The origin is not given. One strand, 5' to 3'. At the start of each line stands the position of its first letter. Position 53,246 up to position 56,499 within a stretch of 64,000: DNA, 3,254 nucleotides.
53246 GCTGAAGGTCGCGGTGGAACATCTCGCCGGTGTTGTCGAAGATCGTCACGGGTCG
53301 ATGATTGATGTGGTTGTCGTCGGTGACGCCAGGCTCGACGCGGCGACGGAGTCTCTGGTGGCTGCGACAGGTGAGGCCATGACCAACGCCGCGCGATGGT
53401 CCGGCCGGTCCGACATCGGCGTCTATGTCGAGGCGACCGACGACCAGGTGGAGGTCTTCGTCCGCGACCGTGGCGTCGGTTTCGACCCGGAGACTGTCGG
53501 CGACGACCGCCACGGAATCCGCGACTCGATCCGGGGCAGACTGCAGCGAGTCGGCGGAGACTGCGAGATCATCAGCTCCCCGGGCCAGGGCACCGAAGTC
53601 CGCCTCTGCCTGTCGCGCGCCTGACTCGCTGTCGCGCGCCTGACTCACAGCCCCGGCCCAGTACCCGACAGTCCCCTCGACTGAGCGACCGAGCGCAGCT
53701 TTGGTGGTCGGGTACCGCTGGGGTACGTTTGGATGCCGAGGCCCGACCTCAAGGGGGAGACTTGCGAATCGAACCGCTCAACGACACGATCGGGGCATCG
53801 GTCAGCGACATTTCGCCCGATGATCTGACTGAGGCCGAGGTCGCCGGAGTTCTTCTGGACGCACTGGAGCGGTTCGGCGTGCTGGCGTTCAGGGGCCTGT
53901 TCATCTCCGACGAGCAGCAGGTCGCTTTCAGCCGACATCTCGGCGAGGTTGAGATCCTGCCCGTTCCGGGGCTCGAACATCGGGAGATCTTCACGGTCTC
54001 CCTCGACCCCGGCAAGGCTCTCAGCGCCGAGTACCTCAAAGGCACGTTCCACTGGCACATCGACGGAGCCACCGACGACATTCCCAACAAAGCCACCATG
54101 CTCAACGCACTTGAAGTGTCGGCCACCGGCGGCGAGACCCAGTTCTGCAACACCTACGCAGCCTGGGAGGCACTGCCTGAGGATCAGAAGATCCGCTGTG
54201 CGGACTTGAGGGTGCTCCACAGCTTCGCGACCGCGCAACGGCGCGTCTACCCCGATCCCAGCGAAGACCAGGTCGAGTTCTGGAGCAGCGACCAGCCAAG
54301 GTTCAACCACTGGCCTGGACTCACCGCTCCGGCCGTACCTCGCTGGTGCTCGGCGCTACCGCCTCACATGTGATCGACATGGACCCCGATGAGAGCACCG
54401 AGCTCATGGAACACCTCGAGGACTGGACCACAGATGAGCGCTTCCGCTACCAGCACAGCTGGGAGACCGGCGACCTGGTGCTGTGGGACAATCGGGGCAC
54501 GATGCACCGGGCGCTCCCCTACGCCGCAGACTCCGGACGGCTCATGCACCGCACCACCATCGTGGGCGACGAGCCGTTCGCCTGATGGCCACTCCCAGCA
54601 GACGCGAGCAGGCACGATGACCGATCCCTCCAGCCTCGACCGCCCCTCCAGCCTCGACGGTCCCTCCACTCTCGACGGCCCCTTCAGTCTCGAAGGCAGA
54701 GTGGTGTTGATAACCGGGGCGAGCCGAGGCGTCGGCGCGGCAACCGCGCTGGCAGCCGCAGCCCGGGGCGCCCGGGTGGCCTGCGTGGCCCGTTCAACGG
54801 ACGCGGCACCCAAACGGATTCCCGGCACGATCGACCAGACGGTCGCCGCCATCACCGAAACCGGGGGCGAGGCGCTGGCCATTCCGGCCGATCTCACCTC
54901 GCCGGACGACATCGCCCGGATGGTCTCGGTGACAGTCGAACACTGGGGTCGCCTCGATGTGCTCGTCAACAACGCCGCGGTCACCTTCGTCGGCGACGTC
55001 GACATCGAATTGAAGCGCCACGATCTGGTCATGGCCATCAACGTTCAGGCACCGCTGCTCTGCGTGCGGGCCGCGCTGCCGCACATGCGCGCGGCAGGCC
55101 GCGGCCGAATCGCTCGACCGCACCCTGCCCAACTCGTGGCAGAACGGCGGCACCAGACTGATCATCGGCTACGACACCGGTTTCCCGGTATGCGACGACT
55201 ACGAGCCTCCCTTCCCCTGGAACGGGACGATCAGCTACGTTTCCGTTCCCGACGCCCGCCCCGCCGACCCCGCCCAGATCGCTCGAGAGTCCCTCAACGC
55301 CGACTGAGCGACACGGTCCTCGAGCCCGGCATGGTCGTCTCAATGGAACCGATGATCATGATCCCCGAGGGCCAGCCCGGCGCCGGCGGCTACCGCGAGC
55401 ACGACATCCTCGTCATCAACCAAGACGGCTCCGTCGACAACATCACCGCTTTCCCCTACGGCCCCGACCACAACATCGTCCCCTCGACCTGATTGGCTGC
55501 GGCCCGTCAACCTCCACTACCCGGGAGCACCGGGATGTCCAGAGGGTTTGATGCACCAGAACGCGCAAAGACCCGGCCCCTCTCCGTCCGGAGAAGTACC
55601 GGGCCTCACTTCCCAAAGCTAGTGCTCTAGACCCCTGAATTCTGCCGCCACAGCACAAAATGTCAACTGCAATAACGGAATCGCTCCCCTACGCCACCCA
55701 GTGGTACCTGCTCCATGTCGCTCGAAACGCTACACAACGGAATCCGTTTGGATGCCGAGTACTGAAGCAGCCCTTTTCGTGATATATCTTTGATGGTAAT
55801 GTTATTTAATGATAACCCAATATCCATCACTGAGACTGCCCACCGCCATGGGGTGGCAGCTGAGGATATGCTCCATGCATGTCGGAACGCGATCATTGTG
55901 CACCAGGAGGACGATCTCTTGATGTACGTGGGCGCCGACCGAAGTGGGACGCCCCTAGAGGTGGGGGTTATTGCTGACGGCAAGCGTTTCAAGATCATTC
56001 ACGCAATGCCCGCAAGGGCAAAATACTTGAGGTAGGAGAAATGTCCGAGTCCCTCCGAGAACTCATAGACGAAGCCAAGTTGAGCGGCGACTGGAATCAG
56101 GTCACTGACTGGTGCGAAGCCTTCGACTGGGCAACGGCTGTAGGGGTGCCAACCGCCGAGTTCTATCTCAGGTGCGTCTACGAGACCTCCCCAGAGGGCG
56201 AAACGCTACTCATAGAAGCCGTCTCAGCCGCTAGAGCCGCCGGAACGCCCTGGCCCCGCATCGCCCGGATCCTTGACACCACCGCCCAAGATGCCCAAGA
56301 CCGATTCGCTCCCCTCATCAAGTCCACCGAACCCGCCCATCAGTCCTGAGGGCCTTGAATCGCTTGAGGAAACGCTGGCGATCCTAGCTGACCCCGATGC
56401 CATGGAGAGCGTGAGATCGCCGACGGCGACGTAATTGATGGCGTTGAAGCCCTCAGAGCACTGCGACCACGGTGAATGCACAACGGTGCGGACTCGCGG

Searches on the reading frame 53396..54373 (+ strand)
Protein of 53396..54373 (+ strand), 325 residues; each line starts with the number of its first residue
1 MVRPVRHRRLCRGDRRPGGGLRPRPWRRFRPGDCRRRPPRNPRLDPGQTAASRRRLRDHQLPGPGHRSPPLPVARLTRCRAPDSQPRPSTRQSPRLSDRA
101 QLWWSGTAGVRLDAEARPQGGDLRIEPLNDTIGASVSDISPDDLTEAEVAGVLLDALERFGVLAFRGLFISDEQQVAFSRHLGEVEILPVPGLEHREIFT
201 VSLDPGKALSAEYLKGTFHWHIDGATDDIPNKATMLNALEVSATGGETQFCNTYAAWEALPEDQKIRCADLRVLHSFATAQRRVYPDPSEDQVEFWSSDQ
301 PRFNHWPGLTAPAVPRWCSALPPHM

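Call 7: search_protein_families(library=pfam, proteins=[window:53396-54373:+], max_evalue=0.01)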
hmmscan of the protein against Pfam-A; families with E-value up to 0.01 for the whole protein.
window:53396-54373:+ (325 aa): 1 family
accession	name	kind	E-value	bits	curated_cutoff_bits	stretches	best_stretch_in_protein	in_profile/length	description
PF02668.22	TauD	-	3.2e-29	103.1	27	1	125-282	2-161/267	Taurine catabolism dioxygenase TauD, TfdA family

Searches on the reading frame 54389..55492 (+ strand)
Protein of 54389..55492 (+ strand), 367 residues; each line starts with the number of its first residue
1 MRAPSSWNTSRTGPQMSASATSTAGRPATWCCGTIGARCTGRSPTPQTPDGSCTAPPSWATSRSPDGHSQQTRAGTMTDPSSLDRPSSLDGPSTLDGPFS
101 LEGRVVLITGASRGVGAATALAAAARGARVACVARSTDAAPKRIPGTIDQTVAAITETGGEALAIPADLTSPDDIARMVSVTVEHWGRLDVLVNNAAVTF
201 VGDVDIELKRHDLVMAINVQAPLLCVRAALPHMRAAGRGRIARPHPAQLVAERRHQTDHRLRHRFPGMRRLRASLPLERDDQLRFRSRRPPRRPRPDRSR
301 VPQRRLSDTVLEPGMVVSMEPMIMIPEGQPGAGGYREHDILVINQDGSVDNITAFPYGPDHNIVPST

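Call 7: search_protein_families(library=pfam, proteins=[window:54389-55492:+], max_evalue=0.01)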
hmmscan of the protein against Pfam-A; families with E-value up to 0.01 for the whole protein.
window:54389-55492:+ (367 aa): 4 families
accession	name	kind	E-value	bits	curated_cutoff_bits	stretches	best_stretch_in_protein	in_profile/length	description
PF00106.31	adh_short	-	2e-27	96.4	26.6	1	104-241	1-131/195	short chain dehydrogenase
PF13561.12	adh_short_C2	-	1.4e-20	74.4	27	1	110-238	1-124/236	Enoyl-(Acyl carrier protein) reductase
PF00557.29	Peptidase_M24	-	5.7e-05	23.4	23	1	297-343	170-206/208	Metallopeptidase family M24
PF08659.16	KR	-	0.0016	18.9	22.6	1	106-198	3-91/180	KR domain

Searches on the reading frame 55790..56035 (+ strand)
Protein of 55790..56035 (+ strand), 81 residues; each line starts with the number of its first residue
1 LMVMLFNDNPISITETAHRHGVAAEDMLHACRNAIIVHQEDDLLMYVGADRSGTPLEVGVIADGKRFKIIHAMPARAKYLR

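Call 6: search_protein_families(library=ncbifam, proteins=[window:55790-56035:+], max_evalue=0.01)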
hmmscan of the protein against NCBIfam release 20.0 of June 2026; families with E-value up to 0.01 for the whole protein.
window:55790-56035:+ (81 aa): 0 families

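Call 7: search_protein_families(library=pfam, proteins=[window:55790-56035:+], max_evalue=0.01)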
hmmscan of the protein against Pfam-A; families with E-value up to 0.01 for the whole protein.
window:55790-56035:+ (81 aa): 0 families

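Call 64: search_solved_structures(query=window:55790-56035:+, max_evalue=1)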
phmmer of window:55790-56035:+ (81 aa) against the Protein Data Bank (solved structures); distinct sequences matched with E-value up to 1: 2.
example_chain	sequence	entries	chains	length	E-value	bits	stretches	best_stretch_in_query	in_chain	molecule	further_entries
9sdc_C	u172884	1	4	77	8.2e-06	29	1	13-79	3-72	Toxin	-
1gs5_A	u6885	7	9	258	0.99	12.9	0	16-64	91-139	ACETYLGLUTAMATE KINASE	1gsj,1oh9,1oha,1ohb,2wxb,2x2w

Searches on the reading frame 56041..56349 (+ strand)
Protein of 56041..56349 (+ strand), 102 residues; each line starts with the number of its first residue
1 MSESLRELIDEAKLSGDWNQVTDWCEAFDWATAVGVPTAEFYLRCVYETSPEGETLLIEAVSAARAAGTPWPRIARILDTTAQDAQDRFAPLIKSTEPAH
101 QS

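Call 6: search_protein_families(library=ncbifam, proteins=[window:56041-56349:+], max_evalue=0.01)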
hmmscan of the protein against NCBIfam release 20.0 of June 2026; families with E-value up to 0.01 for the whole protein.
window:56041-56349:+ (102 aa): 0 families

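Call 7: search_protein_families(library=pfam, proteins=[window:56041-56349:+], max_evalue=0.01)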
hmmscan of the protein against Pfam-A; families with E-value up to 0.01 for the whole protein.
window:56041-56349:+ (102 aa): 0 families

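Call 65: search_solved_structures(query=window:56041-56349:+, max_evalue=1)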
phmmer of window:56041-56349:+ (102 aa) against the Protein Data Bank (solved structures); distinct sequences matched with E-value up to 1: 3.
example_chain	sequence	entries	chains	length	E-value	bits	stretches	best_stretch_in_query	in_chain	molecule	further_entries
9sdc_A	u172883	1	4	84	0.0027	21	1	48-92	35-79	RelI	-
8ukm_B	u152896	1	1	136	0.71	13.2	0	33-67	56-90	T33-ml30-redesigned-4-OT-fold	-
1xcv_A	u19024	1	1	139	0.96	12.8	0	36-63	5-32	Diphtheria toxin repressor mutant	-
